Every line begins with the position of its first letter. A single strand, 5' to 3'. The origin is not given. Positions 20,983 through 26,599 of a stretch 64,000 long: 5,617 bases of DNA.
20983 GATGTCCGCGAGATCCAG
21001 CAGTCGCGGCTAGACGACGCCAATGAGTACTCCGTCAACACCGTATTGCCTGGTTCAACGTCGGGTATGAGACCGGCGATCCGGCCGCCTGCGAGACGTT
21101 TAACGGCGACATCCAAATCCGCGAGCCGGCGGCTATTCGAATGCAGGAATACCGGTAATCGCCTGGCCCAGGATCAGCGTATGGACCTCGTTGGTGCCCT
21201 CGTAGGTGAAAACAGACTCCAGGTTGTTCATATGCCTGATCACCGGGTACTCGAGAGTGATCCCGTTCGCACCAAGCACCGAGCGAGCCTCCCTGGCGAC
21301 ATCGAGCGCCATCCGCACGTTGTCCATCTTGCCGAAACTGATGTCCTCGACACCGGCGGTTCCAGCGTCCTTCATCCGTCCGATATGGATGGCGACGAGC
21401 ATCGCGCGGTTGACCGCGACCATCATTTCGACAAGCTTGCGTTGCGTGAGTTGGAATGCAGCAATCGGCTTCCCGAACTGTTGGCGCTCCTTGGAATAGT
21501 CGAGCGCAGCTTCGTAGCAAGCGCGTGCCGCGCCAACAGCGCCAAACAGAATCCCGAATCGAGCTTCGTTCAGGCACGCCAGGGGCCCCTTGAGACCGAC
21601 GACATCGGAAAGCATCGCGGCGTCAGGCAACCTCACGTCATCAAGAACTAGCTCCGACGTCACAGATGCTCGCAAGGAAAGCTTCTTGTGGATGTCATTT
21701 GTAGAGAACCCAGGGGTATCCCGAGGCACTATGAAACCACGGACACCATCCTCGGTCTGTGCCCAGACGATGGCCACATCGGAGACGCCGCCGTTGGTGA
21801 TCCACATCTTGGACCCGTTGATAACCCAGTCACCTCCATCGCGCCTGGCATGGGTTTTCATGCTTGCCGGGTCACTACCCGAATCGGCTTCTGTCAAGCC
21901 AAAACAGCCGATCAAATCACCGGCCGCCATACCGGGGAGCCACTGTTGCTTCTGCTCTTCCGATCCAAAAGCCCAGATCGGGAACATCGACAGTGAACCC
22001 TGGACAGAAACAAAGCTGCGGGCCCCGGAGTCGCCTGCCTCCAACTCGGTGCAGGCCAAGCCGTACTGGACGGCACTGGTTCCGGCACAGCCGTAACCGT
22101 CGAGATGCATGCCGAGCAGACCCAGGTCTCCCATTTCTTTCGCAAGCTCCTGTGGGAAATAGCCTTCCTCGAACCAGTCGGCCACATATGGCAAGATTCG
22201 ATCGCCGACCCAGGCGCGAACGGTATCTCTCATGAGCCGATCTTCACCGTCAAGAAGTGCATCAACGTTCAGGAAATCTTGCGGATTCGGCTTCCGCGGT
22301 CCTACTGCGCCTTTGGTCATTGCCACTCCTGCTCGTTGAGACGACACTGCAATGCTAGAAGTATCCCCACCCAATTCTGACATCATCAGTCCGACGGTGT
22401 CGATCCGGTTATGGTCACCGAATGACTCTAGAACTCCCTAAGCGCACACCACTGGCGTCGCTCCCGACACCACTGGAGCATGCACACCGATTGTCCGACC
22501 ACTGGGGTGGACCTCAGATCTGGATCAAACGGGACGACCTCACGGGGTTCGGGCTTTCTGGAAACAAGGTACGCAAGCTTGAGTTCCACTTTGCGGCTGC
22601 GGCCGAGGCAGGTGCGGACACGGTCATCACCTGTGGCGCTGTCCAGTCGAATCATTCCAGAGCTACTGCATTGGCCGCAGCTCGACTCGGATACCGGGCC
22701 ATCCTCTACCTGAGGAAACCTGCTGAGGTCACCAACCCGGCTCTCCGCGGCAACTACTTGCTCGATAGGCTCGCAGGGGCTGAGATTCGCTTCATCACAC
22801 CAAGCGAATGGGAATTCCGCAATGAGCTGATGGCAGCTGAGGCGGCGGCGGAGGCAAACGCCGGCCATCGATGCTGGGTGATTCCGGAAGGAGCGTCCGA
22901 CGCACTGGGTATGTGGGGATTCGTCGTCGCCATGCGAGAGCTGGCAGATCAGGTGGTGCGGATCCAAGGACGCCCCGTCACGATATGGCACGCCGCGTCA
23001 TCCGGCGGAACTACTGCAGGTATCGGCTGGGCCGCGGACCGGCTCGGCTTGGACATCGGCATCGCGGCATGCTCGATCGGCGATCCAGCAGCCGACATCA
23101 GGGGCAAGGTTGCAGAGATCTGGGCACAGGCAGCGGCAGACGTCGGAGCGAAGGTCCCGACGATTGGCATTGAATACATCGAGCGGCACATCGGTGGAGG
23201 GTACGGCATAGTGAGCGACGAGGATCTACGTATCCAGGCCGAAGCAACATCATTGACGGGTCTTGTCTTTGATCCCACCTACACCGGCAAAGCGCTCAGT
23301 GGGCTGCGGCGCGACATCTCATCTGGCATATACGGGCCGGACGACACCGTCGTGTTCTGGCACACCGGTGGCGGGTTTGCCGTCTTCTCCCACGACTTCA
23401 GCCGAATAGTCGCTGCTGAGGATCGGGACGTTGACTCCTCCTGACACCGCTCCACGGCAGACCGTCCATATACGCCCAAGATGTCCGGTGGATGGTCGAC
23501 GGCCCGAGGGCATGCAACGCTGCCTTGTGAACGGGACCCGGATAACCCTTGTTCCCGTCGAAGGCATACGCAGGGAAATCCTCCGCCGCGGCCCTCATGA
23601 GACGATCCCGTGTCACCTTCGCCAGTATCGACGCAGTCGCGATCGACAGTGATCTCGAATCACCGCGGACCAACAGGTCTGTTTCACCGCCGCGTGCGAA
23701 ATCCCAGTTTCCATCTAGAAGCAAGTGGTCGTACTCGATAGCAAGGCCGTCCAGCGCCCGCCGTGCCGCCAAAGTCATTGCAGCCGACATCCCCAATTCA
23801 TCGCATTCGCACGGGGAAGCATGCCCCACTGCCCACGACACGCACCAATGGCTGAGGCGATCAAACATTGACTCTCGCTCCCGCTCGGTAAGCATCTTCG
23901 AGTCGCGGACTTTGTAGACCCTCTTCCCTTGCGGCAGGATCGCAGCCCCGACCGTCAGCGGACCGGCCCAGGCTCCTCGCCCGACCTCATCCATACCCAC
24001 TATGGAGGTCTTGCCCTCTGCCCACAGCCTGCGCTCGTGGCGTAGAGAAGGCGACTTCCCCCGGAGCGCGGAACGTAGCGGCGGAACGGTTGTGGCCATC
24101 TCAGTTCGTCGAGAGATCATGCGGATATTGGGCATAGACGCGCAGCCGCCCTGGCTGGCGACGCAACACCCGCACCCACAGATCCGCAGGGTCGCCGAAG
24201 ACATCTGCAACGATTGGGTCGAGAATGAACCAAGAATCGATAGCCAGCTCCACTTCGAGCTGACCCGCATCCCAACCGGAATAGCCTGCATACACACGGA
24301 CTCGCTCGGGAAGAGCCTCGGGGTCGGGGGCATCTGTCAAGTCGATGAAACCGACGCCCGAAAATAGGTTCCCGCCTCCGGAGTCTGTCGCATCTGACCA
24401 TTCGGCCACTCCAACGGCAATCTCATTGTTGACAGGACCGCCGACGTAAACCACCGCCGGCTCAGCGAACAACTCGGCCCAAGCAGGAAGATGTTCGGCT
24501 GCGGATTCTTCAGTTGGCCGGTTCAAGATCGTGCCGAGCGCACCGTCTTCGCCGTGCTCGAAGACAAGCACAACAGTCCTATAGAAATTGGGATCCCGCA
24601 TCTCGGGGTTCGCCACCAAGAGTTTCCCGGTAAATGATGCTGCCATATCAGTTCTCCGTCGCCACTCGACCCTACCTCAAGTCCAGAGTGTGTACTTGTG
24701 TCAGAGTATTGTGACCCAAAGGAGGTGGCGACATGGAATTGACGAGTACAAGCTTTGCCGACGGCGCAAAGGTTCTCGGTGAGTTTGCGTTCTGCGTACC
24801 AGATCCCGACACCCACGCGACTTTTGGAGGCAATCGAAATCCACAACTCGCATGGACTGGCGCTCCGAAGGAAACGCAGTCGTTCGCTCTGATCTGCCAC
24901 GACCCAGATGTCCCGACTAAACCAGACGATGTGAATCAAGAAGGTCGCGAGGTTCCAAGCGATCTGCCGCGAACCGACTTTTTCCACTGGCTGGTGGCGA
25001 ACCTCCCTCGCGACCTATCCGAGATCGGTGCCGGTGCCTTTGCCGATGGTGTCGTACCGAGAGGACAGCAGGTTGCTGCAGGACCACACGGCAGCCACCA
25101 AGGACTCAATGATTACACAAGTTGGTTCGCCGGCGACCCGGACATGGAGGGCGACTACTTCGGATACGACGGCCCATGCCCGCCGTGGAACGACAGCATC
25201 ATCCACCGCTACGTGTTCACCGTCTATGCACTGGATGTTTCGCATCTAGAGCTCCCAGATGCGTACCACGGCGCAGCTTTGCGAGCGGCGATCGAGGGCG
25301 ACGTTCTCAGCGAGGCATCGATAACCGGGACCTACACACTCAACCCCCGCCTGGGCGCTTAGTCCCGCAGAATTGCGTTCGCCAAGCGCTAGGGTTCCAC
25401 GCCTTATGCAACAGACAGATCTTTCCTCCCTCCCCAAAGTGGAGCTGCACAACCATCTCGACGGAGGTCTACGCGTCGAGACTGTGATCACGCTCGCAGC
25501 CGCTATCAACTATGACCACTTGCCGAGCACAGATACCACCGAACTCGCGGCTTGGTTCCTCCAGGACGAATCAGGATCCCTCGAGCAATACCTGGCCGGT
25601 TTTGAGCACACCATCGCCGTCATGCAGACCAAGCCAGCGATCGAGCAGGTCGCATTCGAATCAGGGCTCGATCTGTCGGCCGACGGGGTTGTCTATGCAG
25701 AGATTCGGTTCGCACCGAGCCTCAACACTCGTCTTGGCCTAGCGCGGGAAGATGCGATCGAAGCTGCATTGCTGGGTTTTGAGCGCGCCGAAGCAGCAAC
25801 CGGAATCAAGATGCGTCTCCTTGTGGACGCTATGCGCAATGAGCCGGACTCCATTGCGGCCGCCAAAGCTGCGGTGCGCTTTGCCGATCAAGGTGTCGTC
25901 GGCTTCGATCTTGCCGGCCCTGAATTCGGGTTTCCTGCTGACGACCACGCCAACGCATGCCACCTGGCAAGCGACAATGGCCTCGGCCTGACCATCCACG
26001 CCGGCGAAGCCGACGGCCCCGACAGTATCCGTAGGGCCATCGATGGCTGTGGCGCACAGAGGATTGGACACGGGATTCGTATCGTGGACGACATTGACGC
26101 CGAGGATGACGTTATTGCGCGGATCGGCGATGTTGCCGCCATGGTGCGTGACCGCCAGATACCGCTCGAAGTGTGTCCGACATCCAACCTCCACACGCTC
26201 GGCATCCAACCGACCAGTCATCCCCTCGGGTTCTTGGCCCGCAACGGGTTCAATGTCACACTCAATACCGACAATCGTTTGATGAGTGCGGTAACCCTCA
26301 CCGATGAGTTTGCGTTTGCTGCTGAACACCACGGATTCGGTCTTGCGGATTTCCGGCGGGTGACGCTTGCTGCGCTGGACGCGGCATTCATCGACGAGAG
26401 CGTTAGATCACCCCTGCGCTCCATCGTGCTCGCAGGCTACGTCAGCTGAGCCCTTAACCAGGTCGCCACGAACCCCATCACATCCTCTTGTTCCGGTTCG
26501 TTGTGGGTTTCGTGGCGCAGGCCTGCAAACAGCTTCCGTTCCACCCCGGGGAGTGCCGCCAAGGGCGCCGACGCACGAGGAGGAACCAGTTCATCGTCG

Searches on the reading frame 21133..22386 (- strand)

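Call 13: search_protein_families(library=pfam, proteins=[window:21133-22386:-], max_evalue=0.00001)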
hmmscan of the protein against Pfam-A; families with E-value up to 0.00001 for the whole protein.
window:21133-22386:- (417 aa): 4 families
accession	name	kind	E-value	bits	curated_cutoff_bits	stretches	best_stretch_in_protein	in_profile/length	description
PF02771.21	Acyl-CoA_dh_N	-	6.5e-33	113.9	22.9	1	48-157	3-113/113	Acyl-CoA dehydrogenase, N-terminal domain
PF00441.29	Acyl-CoA_dh_1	-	1.7e-31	109.9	22.4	1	264-410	3-149/150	Acyl-CoA dehydrogenase, C-terminal domain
PF02770.24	Acyl-CoA_dh_M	-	9.8e-27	93.4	33.3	1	161-251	1-97/97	Acyl-CoA dehydrogenase, middle domain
PF08028.16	Acyl-CoA_dh_2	-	3.3e-11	44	22.7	1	282-399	6-133/134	Acyl-CoA dehydrogenase, C-terminal domain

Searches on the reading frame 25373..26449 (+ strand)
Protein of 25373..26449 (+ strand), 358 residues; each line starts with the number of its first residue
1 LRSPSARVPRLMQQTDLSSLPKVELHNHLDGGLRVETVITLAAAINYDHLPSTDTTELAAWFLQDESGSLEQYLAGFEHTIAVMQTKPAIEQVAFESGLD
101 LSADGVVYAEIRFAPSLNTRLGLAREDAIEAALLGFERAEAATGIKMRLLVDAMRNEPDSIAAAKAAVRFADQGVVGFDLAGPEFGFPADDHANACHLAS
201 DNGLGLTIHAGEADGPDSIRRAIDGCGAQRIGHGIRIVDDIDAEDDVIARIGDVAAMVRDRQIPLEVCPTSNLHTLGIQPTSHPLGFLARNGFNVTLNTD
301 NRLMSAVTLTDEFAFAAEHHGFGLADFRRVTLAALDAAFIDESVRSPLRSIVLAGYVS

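Call 65: search_protein_families(library=pfam, proteins=[window:25373-26449:+], max_evalue=0.001)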
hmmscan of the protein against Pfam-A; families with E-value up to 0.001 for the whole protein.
window:25373-26449:+ (358 aa): 1 family
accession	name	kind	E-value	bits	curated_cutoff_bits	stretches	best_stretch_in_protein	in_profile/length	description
PF00962.28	A_deaminase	-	3.5e-86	289.7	27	1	21-352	1-327/330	Adenosine deaminase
